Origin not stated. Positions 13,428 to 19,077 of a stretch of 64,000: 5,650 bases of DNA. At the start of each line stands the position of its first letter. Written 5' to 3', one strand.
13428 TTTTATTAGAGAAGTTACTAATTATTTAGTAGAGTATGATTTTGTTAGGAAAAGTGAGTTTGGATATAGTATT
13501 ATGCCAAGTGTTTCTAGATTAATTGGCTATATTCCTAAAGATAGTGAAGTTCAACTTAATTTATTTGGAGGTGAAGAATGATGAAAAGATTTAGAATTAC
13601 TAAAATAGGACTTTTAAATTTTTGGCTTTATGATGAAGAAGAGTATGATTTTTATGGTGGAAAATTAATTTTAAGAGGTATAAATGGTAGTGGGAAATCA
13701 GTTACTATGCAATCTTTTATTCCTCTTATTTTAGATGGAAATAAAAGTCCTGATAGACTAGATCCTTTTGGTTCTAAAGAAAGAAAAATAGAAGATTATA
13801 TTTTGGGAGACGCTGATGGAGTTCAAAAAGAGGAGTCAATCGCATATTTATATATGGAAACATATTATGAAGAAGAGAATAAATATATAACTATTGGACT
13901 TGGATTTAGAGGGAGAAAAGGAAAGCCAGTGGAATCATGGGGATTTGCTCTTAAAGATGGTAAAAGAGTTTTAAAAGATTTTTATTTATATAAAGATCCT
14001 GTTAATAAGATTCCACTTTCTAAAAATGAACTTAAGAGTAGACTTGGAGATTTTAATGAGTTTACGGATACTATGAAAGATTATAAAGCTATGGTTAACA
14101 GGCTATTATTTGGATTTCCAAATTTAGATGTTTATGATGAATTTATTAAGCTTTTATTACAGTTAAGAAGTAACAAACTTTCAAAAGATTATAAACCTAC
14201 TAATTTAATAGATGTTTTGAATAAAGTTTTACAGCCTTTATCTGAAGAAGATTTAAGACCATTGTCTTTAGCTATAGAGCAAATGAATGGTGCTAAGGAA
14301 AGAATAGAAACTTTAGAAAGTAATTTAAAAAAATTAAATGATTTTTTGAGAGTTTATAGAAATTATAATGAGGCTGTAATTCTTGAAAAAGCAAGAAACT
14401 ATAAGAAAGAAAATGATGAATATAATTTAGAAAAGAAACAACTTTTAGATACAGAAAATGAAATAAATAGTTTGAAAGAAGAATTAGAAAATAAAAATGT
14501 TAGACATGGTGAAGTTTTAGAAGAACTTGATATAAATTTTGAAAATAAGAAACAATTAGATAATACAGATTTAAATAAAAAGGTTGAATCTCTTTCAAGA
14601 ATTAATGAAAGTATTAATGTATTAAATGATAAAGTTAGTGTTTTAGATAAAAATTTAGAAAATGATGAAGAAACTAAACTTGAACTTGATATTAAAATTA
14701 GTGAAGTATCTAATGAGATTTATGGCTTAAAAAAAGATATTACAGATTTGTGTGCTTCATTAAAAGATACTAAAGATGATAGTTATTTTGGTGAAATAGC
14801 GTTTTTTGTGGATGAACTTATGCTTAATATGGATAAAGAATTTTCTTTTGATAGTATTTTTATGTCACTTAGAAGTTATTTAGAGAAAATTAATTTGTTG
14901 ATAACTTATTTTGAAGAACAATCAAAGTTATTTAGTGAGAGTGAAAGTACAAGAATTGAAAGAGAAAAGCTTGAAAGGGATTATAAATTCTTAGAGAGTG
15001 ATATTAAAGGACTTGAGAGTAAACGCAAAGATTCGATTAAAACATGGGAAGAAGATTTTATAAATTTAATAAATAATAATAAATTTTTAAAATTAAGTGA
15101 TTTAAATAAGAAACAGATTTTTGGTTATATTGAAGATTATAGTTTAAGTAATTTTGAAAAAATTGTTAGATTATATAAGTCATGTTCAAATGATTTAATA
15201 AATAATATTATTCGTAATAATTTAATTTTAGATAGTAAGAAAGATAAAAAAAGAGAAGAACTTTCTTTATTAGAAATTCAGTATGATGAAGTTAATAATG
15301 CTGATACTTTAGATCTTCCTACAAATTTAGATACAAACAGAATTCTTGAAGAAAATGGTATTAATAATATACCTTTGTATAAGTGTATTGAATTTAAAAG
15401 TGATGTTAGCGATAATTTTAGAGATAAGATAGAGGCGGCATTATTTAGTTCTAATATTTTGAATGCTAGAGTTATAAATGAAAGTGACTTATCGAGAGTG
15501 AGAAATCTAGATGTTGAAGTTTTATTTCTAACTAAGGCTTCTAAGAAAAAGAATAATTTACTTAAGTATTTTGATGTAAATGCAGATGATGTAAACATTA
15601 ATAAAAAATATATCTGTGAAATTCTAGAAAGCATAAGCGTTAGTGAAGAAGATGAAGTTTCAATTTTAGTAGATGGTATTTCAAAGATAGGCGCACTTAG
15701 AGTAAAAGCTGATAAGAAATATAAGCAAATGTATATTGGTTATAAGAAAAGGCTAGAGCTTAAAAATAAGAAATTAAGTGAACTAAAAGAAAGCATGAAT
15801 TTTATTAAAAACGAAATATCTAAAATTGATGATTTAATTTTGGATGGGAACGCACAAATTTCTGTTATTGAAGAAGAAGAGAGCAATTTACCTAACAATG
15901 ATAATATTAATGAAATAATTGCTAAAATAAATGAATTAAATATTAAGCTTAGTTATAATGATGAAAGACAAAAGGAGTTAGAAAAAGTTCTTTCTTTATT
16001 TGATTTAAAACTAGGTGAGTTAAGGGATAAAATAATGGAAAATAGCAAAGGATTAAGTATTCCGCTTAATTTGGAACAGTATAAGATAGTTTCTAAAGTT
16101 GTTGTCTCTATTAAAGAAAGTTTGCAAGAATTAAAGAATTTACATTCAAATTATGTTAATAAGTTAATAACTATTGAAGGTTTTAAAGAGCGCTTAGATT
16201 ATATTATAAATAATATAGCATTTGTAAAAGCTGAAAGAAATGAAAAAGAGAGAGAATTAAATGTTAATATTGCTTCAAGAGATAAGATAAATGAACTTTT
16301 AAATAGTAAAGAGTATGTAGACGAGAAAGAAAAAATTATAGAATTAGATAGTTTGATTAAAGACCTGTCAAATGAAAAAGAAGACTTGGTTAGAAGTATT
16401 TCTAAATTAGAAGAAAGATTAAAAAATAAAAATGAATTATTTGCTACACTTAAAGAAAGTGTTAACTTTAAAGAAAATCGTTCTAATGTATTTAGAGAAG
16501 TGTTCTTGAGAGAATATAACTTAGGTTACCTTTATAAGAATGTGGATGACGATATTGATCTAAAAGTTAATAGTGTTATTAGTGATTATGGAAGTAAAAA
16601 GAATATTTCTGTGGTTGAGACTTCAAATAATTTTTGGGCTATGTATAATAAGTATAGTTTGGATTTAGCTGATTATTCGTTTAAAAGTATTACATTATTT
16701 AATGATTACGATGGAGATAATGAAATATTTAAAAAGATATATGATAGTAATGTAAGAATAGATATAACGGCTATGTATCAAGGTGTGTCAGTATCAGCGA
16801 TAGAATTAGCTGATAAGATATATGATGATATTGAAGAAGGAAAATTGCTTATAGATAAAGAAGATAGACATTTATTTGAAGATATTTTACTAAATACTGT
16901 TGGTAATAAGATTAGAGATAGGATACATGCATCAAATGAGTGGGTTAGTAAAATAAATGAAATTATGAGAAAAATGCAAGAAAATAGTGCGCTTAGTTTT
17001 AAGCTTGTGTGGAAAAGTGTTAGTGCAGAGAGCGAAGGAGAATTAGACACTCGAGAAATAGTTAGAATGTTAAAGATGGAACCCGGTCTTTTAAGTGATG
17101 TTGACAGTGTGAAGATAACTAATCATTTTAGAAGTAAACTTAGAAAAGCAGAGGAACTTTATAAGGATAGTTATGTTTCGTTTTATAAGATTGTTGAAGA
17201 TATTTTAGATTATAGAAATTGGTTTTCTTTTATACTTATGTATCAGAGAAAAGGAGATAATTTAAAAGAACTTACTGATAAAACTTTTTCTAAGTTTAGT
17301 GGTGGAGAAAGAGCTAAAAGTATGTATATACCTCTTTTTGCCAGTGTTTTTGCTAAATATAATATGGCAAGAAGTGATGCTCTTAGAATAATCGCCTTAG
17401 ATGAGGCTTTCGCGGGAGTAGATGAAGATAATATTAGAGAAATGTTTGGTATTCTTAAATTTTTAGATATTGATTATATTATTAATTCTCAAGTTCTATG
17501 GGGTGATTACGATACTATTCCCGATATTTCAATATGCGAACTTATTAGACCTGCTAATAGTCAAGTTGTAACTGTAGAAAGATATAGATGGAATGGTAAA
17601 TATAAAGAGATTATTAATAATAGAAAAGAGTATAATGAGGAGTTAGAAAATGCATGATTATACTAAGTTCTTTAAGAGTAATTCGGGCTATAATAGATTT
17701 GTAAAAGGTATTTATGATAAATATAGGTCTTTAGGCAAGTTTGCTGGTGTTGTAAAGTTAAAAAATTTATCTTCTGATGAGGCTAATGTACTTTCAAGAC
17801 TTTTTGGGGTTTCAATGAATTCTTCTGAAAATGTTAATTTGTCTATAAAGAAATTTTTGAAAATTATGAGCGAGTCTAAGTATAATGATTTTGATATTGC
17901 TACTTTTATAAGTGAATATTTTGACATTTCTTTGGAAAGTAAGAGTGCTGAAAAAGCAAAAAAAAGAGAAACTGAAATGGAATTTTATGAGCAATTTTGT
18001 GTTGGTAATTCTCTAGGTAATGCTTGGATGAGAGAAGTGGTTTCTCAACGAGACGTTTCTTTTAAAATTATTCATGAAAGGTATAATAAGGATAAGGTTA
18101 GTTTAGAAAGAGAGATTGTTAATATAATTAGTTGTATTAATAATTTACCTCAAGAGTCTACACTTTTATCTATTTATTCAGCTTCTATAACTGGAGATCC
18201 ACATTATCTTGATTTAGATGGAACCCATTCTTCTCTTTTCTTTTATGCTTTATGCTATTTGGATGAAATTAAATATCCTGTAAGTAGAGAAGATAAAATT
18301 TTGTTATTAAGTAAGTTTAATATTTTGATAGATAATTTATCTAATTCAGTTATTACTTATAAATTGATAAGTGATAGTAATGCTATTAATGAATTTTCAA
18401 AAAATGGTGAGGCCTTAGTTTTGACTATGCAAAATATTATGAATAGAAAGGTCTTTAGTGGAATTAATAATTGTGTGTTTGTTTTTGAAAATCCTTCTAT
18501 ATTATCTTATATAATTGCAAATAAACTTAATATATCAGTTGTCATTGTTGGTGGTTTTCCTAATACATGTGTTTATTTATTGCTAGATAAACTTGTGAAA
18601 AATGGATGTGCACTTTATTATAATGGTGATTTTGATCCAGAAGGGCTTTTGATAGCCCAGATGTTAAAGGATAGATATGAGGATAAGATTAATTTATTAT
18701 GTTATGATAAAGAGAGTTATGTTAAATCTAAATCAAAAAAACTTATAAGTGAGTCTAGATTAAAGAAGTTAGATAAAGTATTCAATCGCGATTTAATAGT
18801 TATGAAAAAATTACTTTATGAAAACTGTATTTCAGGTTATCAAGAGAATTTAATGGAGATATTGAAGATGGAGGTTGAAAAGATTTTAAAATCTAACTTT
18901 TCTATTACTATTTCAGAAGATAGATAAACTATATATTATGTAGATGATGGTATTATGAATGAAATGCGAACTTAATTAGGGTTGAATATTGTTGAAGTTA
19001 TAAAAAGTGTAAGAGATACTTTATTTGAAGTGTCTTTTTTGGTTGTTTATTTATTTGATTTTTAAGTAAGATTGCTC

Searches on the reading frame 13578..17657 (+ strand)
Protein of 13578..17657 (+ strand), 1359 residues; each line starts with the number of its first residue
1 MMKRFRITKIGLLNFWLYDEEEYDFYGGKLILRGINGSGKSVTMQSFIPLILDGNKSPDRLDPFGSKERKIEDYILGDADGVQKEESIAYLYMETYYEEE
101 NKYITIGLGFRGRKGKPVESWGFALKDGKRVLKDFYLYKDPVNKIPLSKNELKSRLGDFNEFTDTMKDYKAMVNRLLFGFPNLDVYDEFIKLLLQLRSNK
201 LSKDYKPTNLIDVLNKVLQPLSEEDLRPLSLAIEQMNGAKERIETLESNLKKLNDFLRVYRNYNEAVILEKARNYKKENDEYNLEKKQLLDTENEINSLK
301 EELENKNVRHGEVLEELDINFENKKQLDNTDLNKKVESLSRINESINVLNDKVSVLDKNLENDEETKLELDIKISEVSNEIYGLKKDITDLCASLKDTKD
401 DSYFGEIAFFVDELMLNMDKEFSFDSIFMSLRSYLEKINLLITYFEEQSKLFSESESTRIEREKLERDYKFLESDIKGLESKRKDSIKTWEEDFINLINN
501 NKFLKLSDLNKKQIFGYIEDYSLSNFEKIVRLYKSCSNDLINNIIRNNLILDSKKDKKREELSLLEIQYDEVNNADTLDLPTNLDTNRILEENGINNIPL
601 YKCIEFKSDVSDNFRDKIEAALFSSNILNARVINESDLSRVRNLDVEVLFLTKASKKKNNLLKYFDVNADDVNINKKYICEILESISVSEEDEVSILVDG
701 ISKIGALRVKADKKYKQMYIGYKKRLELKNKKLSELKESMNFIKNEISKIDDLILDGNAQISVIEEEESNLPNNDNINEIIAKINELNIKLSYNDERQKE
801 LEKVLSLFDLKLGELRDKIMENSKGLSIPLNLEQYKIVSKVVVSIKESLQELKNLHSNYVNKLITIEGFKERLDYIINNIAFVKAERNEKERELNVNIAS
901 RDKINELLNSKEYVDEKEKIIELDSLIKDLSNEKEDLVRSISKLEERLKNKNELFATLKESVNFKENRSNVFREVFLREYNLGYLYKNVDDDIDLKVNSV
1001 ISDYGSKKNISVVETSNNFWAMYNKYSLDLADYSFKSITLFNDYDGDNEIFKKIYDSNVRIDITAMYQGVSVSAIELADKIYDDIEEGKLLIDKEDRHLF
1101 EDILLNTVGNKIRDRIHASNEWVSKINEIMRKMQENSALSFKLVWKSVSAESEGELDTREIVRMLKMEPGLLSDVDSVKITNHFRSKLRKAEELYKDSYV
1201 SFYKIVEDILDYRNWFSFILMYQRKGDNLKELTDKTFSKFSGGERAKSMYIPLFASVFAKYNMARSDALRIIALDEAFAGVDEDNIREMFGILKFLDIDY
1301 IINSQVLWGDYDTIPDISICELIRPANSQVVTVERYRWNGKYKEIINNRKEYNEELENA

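Call 9: search_protein_families(library=padloc, proteins=[window:13578-17657:+])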
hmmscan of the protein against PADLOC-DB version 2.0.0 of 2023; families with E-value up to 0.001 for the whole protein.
window:13578-17657:+ (1359 aa): 10 families
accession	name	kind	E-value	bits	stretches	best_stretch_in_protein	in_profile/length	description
PDLC00551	JetC2|JetC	-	0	1164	1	1-1351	2-1363/1365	DUF3584 domain; MukB-like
PDLC00550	JetC2|JetC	-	0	1143.8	1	1-1347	1-1354/1355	DUF3584 domain; MukB-like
PDLC00552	JetC2|JetC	-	6.6e-201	668.2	1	2-1351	1-1356/1365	DUF3584 domain; MukB-like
PDLC00553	JetC2|JetC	-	4.1e-159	529.9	1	2-1344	12-1351/1361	DUF3584 domain; MukB-like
PDLC00554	JetC2|JetC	-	5.7e-106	353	1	1-348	4-348/390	DUF3584 domain; MukB-like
PDLC00519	JetC1|JetC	-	2.3e-23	80.4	2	1200-1302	951-1053/1097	DUF3584 domain; MukB-like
PDLC00549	JetC2|JetC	-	9.3e-20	68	2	1120-1305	1175-1352/1404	DUF3584 domain; MukB-like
PDLC00503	JetC1|JetC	-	1.3e-06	24.8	1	1187-1302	966-1082/1146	DUF3584 domain; MukB-like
PDLC00512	JetC1|JetC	-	1.6e-06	24.5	1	1207-1287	976-1060/1123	DUF3584 domain; MukB-like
PDLC00506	JetC1|JetC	-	0.0001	18.5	0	1209-1294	988-1077/1149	DUF3584 domain; MukB-like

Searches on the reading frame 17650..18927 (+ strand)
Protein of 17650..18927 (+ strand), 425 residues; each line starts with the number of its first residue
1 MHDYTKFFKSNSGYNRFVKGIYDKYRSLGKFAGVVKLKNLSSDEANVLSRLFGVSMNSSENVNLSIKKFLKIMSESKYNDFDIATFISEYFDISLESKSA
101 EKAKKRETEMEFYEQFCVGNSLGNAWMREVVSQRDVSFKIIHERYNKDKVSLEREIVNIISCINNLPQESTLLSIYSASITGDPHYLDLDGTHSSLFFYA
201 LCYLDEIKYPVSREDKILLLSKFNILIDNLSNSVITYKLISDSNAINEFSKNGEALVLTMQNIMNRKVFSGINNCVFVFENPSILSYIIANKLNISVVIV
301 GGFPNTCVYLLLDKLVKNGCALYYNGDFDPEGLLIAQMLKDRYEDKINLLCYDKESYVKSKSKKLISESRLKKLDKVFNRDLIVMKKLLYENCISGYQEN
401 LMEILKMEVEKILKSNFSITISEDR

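Call 7: search_protein_families(library=pfam, proteins=[window:17650-18927:+])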
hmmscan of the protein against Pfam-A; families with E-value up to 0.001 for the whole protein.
window:17650-18927:+ (425 aa): 2 families
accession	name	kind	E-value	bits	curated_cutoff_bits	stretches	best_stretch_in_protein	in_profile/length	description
PF11796.13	DUF3323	-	2.8e-32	112.7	26.6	1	32-239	2-207/209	Protein of unknown function N-terminus (DUF3323)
PF09664.16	DUF2399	-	3e-19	69.7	23.4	1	261-405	6-148/152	Protein of unknown function C-terminus (DUF2399)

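Call 9: search_protein_families(library=padloc, proteins=[window:17650-18927:+])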
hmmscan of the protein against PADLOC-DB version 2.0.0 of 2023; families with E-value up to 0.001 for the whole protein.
window:17650-18927:+ (425 aa): 6 families
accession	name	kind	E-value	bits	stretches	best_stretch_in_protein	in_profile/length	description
PDLC00556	JetD2|JetD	-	1.2e-109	365.3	1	2-410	6-425/430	DUF2220; DUF3322; DUF2399 domain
PDLC00557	JetD2|JetD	-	8.8e-44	148.6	1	12-360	15-367/423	DUF2220; DUF3322; DUF2399 domain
PDLC00555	JetD2|JetD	-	8.5e-15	52.5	2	170-411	203-463/472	DUF2220; DUF3322; DUF2399 domain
PDLC00533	JetD1|JetD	-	2.7e-08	31.2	1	241-381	235-381/409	DUF2220; DUF3322; DUF2399 domain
PDLC00591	JetD3|JetD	-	7.5e-05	20.2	1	317-354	249-289/350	DUF2239; DUF2220 domain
PDLC00521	JetD1|JetD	-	0.00047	17.4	1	291-347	272-331/395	DUF2220; DUF3322; DUF2399 domain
